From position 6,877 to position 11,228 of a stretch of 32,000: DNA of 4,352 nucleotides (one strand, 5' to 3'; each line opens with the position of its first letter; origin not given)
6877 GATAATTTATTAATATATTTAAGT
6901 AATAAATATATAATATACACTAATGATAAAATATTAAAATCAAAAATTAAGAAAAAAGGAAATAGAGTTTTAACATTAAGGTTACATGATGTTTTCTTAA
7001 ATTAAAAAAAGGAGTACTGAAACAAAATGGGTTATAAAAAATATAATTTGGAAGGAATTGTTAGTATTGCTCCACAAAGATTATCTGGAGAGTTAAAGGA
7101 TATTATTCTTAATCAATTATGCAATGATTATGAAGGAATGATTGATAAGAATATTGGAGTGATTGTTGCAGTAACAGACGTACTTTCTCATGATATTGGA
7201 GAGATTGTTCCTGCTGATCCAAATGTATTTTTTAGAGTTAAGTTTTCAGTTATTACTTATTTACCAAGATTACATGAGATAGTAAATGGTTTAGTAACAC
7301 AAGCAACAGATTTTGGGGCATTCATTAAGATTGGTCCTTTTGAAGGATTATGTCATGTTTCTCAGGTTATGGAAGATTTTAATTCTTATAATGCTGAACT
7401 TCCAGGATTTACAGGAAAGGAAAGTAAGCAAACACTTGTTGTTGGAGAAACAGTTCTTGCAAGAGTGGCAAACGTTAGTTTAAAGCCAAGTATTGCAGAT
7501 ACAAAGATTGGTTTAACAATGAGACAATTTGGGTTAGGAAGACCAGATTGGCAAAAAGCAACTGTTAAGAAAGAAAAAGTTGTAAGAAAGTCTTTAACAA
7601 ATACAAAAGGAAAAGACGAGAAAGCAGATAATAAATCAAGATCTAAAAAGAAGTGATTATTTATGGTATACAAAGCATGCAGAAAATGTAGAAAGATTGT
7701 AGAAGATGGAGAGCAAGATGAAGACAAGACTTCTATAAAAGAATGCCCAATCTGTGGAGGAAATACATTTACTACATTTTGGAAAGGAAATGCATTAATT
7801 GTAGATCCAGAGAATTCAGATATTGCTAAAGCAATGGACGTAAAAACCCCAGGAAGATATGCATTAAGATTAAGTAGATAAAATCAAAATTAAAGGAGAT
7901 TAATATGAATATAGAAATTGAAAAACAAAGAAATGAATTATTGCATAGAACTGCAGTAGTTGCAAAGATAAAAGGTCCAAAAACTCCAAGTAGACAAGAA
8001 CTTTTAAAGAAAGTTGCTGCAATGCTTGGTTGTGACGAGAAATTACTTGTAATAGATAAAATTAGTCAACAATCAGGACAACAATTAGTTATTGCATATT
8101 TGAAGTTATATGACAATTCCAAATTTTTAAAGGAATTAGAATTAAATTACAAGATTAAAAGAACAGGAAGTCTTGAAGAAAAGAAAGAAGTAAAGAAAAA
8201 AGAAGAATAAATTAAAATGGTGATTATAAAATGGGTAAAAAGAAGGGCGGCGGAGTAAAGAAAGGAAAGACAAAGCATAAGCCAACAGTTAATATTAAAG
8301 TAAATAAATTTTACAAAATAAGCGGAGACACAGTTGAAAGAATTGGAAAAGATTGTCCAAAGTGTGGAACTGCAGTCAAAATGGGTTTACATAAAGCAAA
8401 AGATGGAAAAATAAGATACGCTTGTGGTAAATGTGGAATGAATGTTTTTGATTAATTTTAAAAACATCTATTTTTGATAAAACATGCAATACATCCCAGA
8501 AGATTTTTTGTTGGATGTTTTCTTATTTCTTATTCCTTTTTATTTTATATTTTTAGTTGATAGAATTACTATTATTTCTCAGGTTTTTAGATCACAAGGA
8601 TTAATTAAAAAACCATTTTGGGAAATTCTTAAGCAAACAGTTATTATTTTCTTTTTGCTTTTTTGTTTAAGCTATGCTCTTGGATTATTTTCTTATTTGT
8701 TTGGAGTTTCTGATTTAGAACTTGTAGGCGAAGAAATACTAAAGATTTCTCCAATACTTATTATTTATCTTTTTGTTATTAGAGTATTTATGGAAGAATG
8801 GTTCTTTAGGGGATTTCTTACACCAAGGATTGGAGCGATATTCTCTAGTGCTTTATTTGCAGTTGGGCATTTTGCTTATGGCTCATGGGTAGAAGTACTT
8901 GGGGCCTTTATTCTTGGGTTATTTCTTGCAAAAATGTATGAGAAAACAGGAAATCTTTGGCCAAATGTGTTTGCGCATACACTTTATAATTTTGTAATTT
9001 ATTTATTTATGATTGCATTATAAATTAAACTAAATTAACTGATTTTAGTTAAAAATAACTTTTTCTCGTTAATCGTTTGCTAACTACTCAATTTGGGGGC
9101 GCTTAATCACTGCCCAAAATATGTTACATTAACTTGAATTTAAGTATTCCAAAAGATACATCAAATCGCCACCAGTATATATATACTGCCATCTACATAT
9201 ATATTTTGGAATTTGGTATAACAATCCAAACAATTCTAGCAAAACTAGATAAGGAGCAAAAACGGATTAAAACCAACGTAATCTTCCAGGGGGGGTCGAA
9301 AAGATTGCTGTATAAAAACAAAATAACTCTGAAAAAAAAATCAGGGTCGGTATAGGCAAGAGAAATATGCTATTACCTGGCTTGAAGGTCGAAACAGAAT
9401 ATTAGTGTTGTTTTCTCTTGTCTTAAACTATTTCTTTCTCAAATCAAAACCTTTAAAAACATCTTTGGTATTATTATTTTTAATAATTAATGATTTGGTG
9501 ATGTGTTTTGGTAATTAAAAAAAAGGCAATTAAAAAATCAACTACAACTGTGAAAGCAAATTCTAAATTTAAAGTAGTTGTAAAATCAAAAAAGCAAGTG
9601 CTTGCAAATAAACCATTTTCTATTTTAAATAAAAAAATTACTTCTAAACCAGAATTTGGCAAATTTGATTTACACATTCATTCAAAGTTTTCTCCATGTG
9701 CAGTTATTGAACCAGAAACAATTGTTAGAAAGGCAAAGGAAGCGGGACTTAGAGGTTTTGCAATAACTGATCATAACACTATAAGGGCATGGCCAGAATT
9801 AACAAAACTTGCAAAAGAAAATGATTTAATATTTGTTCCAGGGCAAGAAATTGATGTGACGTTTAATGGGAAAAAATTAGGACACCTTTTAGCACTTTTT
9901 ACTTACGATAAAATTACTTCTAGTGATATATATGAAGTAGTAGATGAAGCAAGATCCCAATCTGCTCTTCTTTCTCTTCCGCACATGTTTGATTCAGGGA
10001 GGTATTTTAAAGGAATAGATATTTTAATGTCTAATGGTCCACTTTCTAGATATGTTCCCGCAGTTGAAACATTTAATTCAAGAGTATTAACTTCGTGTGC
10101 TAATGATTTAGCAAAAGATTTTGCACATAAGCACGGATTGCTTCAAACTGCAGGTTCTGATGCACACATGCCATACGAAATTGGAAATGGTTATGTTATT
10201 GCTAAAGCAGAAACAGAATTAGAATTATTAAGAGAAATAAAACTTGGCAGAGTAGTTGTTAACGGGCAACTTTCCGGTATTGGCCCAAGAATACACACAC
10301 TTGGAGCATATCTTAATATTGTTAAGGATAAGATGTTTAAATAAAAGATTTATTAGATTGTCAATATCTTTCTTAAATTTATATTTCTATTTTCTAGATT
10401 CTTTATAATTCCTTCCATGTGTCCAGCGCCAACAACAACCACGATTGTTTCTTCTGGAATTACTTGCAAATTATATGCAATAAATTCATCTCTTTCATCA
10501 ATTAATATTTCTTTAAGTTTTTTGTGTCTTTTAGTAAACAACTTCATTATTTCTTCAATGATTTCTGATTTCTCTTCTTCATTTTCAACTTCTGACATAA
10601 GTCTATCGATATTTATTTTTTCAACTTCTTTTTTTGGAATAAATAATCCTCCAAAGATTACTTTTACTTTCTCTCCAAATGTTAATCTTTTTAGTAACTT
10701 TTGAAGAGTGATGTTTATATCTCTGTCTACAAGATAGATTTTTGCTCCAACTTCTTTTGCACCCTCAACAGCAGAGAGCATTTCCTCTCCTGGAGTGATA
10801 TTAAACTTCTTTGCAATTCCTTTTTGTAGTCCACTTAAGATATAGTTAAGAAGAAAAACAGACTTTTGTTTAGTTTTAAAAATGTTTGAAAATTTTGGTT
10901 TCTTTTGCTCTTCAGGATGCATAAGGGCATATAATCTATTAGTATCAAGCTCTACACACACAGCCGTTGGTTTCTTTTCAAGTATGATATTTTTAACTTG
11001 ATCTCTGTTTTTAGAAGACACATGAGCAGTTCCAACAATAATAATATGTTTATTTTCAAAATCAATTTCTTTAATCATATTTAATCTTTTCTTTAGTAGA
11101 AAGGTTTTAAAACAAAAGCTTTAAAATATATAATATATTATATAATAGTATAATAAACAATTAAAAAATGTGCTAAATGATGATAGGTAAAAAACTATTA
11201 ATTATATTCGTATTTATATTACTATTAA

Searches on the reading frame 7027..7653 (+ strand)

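Call 99: search_protein_families(library=pfam, proteins=[window:7027-7653:+], max_evalue=0.0001)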
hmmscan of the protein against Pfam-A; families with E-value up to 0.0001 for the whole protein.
window:7027-7653:+ (209 aa): 2 families
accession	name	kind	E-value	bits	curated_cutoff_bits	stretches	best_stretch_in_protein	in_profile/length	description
PF03876.22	SHS2_Rpb7-N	-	4.5e-12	46.3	24.8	1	10-65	2-57/57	SHS2 domain found in N terminus of Rpb7p/Rpc25p/MJ0397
PF00575.29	S1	-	8.6e-10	39.3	22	1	80-151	2-63/74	S1 RNA binding domain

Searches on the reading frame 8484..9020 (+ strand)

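Call 99: search_protein_families(library=pfam, proteins=[window:8484-9020:+], max_evalue=0.0001)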
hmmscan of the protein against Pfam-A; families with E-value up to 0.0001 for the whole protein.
window:8484-9020:+ (179 aa): 1 family
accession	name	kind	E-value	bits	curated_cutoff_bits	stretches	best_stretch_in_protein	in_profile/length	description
PF02517.21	Rce1-like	-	7.6e-17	61.8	22.4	1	90-171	5-93/93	Type II CAAX prenyl endopeptidase Rce1-like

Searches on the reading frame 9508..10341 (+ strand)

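Call 98: search_protein_families(library=pfam, proteins=[window:9508-10341:+], max_evalue=0.0001)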
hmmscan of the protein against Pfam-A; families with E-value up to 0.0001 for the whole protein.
window:9508-10341:+ (278 aa): 2 families
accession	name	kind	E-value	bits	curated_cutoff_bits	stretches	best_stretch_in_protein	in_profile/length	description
PF13263.12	PHP_C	-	2.3e-13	49.9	21.3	1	198-249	3-56/56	PHP-associated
PF02811.25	PHP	-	1.7e-11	45.1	26.4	1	54-130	1-78/164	PHP domain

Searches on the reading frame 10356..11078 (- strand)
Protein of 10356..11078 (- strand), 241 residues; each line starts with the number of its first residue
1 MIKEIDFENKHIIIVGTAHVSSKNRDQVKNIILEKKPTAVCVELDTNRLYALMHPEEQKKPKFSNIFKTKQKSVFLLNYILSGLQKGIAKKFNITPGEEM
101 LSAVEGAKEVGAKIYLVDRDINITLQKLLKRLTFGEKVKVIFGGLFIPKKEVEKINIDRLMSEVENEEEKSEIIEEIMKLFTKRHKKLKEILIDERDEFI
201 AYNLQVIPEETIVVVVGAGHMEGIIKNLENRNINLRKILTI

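Call 98: search_protein_families(library=pfam, proteins=[window:10356-11078:-], max_evalue=0.0001)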
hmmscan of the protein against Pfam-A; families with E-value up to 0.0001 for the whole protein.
window:10356-11078:- (241 aa): 1 family
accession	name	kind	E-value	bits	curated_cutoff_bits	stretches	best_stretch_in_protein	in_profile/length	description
PF01963.22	TraB_PrgY_gumN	-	1.1e-23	84.9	26.8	1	5-234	5-260/263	TraB/PrgY/gumN family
